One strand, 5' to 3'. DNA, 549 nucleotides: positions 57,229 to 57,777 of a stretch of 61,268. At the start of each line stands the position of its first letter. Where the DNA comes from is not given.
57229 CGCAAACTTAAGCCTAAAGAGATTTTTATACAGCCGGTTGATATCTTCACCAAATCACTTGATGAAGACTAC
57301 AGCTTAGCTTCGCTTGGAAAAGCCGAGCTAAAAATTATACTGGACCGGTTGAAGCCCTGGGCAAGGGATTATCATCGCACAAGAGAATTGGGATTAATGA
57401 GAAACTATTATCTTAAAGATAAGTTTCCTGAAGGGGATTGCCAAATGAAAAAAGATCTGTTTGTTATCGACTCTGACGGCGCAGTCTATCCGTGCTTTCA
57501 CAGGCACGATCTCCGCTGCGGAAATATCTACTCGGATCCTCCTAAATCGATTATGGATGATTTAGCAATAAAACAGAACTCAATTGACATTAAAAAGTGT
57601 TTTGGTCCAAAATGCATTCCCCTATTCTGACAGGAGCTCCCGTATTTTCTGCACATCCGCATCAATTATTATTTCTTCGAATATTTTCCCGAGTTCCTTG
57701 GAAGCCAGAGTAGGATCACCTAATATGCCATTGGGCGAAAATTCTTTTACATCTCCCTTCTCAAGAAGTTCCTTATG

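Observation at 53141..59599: Uncharacterised cassette: three radical-SAM enzymes (SPASM, B12, twitch), an RRE-like ORF, a candidate mini-peptide, NIF3, a creatininase/MftE-like hydrolase and a LysRS-like ligase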

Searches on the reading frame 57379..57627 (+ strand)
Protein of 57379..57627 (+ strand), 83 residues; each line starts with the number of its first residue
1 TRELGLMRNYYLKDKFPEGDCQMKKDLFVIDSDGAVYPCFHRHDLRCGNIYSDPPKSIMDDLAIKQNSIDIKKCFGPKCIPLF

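Call 58: find_related_loci(query=A4, collection=metagenome_contigs, flank=10000)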
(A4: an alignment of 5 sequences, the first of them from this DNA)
Query A4 (83 aa) in metagenome_contigs; peptide patterns used: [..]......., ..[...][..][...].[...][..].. (x = any residue, [..] = any of these).
59 stretches matched a pattern; 28 encode a relative of the query (tblastn E <= 1e-3); 28 distinct loci.
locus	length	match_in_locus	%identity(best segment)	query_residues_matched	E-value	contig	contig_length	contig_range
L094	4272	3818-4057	44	4-83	8e-20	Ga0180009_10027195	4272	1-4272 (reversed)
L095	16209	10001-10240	41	4-83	2e-18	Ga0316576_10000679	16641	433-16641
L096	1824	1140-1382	45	4-83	2e-17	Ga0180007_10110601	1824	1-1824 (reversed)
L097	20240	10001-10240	39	4-83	4e-17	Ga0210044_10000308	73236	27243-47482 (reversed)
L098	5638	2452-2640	46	21-83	2e-16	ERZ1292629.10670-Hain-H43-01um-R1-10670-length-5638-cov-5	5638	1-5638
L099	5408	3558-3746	44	21-83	2e-16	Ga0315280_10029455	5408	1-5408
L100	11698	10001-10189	46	21-83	2e-16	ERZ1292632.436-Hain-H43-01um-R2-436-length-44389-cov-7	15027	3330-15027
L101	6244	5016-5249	39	6-83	4e-16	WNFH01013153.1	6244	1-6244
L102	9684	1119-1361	39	2-83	1e-15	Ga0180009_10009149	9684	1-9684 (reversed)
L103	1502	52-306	42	2-83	2e-15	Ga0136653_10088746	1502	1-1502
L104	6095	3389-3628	41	5-83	4e-15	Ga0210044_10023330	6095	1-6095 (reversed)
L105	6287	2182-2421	41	5-83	4e-15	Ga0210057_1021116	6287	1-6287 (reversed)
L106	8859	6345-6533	44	21-83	4e-15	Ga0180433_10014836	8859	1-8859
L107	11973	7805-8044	41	5-83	4e-15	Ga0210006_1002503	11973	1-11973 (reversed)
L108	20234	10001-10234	40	6-83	3e-14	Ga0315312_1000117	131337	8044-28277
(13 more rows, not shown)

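Call 61: search_protein_families(library=pfam, proteins=[L107:8715-10043:-, L107:4551-5570:-, L107:10111-11025:+, L107:2575-4050:-, L106:7210-8412:-, L106:2945-3934:+, L098:2646-3371:-, L098:3415-5325:-, L105:4561-6201:+, L107:8007-8687:+], max_evalue=0.001)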
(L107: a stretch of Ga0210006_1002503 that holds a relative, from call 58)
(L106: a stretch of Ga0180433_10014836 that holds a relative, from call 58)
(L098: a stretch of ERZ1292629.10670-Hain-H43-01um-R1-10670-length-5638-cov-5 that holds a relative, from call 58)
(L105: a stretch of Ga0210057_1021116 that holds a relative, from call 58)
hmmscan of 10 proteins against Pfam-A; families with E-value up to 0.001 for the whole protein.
L107:8715-10043:- (442 aa): 1 family
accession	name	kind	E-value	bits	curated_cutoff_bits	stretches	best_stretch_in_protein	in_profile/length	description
PF01411.24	tRNA-synt_2c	-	7.3e-47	160.6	30.3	1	48-440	2-407/552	tRNA synthetases class II (A)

L107:4551-5570:- (339 aa): 3 families
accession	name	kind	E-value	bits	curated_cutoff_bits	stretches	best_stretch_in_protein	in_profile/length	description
PF13936.12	HTH_38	-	1.4e-16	60.4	27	1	5-46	2-43/44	Helix-turn-helix domain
PF00665.32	rve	-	2.9e-11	44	32.6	1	180-270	5-102/102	Integrase core domain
PF13565.12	HTH_32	-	3.5e-05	24.7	33.7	1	67-125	19-73/73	Homeodomain-like domain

L107:10111-11025:+ (304 aa): 1 family
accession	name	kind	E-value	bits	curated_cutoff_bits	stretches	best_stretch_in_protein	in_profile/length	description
PF13847.12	Methyltransf_31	-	1.8e-05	24.9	27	1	127-254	2-118/145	Methyltransferase domain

L107:2575-4050:- (491 aa): 3 families
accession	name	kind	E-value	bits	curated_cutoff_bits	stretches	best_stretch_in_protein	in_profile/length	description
PF04055.27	Radical_SAM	-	1.1e-24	87.9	29.5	1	113-272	2-166/166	Radical SAM superfamily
PF13186.11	SPASM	-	6.2e-12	46.1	21.5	1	351-411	1-67/67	Iron-sulfur cluster-binding domain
PF13353.11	Fer4_12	-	1.2e-05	26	22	1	117-210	14-108/137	4Fe-4S single cluster domain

L106:7210-8412:- (400 aa): 1 family
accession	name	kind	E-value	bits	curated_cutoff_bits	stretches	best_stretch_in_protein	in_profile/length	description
PF01411.24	tRNA-synt_2c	-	5.8e-41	141.1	30.3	1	12-397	4-406/552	tRNA synthetases class II (A)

L106:2945-3934:+ (329 aa): 2 families
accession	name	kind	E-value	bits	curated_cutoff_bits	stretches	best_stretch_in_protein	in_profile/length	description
PF02016.21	Peptidase_S66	-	8.7e-34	116.7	25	1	17-135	2-121/121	LD-carboxypeptidase N-terminal domain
PF17676.7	Peptidase_S66C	-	1.7e-24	87.1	23.7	1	201-315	1-120/120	LD-carboxypeptidase C-terminal domain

L098:2646-3371:- (241 aa): 1 family
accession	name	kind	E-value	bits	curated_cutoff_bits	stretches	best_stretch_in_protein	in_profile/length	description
PF01409.25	tRNA-synt_2d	-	3.4e-96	321.9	19.8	1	3-241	12-246/246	tRNA synthetases class II core domain (F)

L098:3415-5325:- (636 aa): 3 families
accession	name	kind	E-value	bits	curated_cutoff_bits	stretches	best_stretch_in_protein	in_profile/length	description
PF02518.31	HATPase_c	-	7.6e-28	97.6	26.4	2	522-602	34-109/111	Histidine kinase-, DNA gyrase B-, and HSP90-like ATPase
PF00512.31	HisKA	-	2.3e-14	53.6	26.9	1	312-381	1-66/66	His Kinase A (phospho-acceptor) domain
PF16927.11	HisKA_7TM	-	3.4e-06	27.5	28.6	1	15-232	4-222/224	N-terminal 7TM region of histidine kinase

L105:4561-6201:+ (546 aa): 0 families

L107:8007-8687:+ (226 aa): 2 families
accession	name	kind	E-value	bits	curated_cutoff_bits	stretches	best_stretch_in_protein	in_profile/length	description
PF03575.23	Peptidase_S51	-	2.2e-37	129.2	23.9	1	25-218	1-204/206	Peptidase family S51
PF07685.20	GATase_3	-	9.5e-08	32.3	27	1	97-183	33-121/196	CobB/CobQ-like glutamine amidotransferase domain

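Call 64: search_protein_families(library=ncbifam, proteins=[L107:5776-7170:+, L107:7115-8053:+], max_evalue=10)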
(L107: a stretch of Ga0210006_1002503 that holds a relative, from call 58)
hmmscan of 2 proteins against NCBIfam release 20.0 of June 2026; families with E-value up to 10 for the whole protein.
L107:5776-7170:+ (464 aa): 91 families (the best 25 are shown)
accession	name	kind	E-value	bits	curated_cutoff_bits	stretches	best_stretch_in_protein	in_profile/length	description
NF047865.1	rSAM_PapB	equivalog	1.5e-46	159.2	340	1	121-434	2-319/330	PapB family radical SAM/SPASM ranthipeptide maturase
TIGR03978.1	rSAM_paired_1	equivalog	7.4e-39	133.8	370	1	83-292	48-252/466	His-Xaa-Ser system radical SAM maturase HxsB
TIGR04064.1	rSAM_nif11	equivalog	8.4e-38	130.2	518.7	2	91-269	47-224/459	nif11-like peptide radical SAM maturase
TIGR04068.1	rSAM_ocin_clost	equivalog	2.4e-37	128.9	500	1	74-275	44-238/462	Cys-rich peptide radical SAM maturase CcpM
TIGR03906.1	quino_hemo_SAM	equivalog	8.6e-35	120.3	453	1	114-299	81-272/467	quinohemoprotein amine dehydrogenase maturation protein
TIGR03974.1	rSAM_six_Cys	equivalog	8.2e-34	117.2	425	2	90-290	59-267/451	thioether cross-link-forming SCIFF peptide maturase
TIGR03942.1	sulfatase_rSAM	equivalog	1.4e-32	113.2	349.45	1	129-456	8-349/363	anaerobic sulfatase maturase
NF040492.1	not_ScfB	exception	5e-30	104.8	855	1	38-464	18-448/450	ScfB-related radical SAM/SPASM orphan maturase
NF041298.1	rSAM_mat_DynA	equivalog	1.4e-29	103.2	450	1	129-308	8-186/356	dynobactin maturation radical SAM/SPASM protein DynA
NF041707.1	rSAM_YhhB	equivalog_domain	1.5e-28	99.8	445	2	126-274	6-157/369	cyclophane-forming radical SAM/SPASM peptide maturase YhhB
TIGR04163.1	rSAM_cobopep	equivalog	1.1e-27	96.8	375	1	99-461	38-416/428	peptide-modifying radical SAM enzyme CbpB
NF035951.1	rSAM_RumMC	equivalog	2.4e-27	95.8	720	1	101-271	92-261/510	RumMC family radical SAM sactipeptide maturase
TIGR04115.1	rSAM_Cxxx_rpt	equivalog_domain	3.4e-27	95.9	350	1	126-387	6-272/359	radical SAM peptide maturase, CXXX-repeat target family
NF038170.1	lachnocin_rSAM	equivalog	5e-27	94.8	550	1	109-273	61-227/440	lachnocin radical SAM maturase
TIGR04280.1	geopep_mat_rSAM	hypoth_equivalog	1.1e-25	90.5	400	1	82-267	52-228/428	geopeptide radical SAM maturase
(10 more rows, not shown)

L107:7115-8053:+ (312 aa): 74 families (the best 25 are shown)
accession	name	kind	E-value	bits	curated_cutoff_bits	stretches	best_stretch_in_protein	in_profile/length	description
TIGR04317.1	W_rSAM_matur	equivalog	7.2e-21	74.7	380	2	27-136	4-111/349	tungsten cofactor oxidoreductase radical SAM maturase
TIGR02109.1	PQQ_syn_pqqE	equivalog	1.4e-17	63.7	381.35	1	31-294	11-288/358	pyrroloquinoline quinone biosynthesis protein PqqE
NF045574.1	sacti_mat_StsB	exception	1.1e-16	60.7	625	2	27-125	96-191/466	StsB family radical SAM/SPASM domain sactipeptide maturase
TIGR04055.1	rSAM_NirJ2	equivalog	1.9e-15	57.2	500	2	34-145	7-115/326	putative heme d1 biosynthesis radical SAM protein NirJ2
TIGR02666.1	moaA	equivalog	2.4e-15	56.3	284.05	1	31-134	14-121/336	GTP 3',8-cyclase MoaA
TIGR02668.1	moaA_archaeal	equivalog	2.5e-15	56.3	325.25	1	30-139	13-120/303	GTP 3',8-cyclase MoaA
NF050035.1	rSAM_WgK_link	exception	3.8e-15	55.7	650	2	31-134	13-115/367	radical SAM/SPASM peptide maturase WgkB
NF001199.0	PRK00164.2-1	equivalog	3.9e-14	52.5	231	1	22-136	7-119/308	GTP 3',8-cyclase MoaA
TIGR04054.1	rSAM_NirJ1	equivalog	1.4e-13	50.3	650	1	33-138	42-145/387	putative heme d1 biosynthesis radical SAM protein NirJ1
TIGR02495.1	NrdG2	equivalog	2.7e-13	49.7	131.15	1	27-125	16-110/193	anaerobic ribonucleoside-triphosphate reductase activating protein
TIGR04545.1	rSAM_ahbD_hemeb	equivalog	3.9e-13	49.6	500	2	33-134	6-105/339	heme b synthase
NF038283.1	viperin_w_prok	equivalog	4.2e-13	49.1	180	1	33-134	8-113/281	viperin family antiviral radical SAM protein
TIGR04051.1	rSAM_NirJ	equivalog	5.5e-13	48.6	515.45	1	33-134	8-107/354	heme d1 biosynthesis radical SAM protein NirJ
TIGR04280.1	geopep_mat_rSAM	hypoth_equivalog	6e-13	48.5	400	1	25-131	82-196/428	geopeptide radical SAM maturase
NF038332.1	rSAM_rare_HxsC4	exception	9.9e-13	47.9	500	1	30-134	17-121/335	radical SAM protein HxsC4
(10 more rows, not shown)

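Call 79: search_protein_families(library=pfam, proteins=[L102:3484-4344:+, L102:4641-5273:+, L102:5270-6121:+, L102:6331-7590:+], max_evalue=0.05)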
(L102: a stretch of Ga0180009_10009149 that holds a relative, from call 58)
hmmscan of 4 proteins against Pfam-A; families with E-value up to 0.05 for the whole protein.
L102:3484-4344:+ (286 aa): 1 family
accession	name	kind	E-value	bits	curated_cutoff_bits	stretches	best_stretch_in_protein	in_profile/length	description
PF25014.1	NET2A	-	0.0052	17.1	33.1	1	12-160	24-170/235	NET2A-like domain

L102:4641-5273:+ (210 aa): 3 families
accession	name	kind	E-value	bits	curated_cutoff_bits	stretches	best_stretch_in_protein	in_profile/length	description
PF03575.23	Peptidase_S51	-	3.5e-32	112.2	23.9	1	11-207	2-205/206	Peptidase family S51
PF07685.20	GATase_3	-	0.0039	17.3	27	1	80-145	34-100/196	CobB/CobQ-like glutamine amidotransferase domain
PF01174.25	SNO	-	0.042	14.1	27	0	80-139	28-88/188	SNO glutamine amidotransferase family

L102:5270-6121:+ (283 aa): 1 family
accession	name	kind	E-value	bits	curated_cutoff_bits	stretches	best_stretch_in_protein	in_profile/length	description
PF12686.12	DUF3800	-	1e-07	33.2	21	1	46-221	1-148/149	Protein of unknown function (DUF3800)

L102:6331-7590:+ (419 aa): 2 families
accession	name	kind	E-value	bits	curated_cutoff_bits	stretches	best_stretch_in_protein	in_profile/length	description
PF12705.13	PDDEXK_1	-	1e-30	107.9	22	1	16-262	1-247/247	PD-(D/E)XK nuclease superfamily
PF17675.6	APG6_N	-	0.041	14.7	45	1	171-242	13-75/132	Apg6 coiled-coil region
